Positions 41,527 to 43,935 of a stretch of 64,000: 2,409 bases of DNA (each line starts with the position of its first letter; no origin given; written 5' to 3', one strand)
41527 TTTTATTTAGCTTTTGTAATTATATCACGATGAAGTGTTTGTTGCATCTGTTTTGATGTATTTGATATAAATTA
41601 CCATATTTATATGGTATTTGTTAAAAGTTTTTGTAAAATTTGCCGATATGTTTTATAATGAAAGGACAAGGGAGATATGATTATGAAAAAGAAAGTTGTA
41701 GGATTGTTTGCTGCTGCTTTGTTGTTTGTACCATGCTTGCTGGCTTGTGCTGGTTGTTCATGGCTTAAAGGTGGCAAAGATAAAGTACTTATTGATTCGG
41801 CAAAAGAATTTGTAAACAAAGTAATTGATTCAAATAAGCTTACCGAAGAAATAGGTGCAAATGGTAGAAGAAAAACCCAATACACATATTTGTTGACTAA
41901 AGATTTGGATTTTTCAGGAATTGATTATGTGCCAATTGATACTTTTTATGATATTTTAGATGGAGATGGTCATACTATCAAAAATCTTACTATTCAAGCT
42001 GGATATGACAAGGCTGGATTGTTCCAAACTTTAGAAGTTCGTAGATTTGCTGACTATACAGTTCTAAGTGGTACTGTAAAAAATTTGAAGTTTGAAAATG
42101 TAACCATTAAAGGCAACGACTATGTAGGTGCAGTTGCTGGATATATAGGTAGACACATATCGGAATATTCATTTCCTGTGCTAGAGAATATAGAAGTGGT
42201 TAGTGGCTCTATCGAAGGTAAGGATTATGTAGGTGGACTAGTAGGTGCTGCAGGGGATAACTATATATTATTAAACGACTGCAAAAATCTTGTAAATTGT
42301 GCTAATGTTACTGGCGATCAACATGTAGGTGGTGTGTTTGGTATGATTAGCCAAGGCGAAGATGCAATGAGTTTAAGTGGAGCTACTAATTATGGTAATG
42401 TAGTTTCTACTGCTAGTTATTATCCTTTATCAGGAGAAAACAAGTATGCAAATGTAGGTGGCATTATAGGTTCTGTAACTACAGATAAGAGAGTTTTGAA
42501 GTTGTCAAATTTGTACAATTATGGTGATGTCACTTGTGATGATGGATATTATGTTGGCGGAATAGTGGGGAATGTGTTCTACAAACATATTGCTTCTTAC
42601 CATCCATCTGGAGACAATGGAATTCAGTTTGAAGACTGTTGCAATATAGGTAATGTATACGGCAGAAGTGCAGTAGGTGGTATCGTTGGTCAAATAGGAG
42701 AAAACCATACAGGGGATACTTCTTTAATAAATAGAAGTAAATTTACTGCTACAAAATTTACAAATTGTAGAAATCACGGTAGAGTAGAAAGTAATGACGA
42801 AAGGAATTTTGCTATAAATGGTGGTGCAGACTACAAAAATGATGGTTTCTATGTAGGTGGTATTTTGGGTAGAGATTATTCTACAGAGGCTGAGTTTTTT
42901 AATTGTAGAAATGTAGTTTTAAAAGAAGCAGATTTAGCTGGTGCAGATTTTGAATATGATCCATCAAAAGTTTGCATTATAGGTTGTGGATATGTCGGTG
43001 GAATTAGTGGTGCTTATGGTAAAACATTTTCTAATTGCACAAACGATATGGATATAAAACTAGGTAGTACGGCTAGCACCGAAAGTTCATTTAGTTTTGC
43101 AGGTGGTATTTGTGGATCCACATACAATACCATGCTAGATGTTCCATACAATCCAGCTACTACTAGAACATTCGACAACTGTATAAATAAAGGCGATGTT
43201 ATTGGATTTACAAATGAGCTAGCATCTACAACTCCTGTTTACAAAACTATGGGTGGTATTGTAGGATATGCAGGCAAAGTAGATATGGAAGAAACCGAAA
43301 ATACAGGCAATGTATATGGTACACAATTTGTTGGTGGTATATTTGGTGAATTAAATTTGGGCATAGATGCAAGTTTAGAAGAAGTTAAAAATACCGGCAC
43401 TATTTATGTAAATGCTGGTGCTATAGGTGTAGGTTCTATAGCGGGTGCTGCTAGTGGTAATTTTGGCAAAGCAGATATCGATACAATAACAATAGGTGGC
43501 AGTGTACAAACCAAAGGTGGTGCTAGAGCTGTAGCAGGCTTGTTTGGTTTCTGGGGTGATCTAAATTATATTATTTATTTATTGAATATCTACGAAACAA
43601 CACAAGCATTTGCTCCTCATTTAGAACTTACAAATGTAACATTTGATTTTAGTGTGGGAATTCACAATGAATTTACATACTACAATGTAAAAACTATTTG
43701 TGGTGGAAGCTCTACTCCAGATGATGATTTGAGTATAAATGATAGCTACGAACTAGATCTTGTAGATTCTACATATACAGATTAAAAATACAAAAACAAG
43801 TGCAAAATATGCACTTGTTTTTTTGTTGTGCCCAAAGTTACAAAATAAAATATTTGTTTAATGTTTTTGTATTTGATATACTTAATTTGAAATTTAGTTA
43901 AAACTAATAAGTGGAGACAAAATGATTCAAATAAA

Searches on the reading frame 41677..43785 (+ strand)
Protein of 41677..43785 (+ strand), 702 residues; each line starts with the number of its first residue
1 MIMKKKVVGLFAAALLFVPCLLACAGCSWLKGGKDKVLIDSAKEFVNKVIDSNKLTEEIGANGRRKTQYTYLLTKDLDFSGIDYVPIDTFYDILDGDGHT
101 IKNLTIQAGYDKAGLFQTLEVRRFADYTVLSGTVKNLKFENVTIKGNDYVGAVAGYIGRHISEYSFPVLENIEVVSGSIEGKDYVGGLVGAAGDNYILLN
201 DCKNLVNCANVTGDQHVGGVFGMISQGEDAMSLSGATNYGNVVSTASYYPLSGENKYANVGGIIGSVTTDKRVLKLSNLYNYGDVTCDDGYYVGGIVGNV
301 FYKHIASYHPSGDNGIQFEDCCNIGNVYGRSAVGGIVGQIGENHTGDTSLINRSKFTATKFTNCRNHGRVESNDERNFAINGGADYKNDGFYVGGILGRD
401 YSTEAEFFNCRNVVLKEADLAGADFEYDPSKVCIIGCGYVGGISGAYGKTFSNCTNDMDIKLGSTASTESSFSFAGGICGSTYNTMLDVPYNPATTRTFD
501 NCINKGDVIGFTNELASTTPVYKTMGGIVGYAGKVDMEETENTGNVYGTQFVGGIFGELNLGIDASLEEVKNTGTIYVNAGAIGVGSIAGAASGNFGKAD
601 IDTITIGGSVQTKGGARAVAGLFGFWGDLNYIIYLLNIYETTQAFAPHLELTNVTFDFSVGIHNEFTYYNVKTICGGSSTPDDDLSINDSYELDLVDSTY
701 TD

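Call 13: search_protein_families(library=pfam, proteins=[window:41677-43785:+], max_evalue=0.001)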
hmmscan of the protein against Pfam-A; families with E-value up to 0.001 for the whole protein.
window:41677-43785:+ (702 aa): 1 family
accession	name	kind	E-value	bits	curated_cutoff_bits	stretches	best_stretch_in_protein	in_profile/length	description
PF07581.17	Glug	-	0.0008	20.1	20.5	0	436-460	1-27/28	The GLUG motif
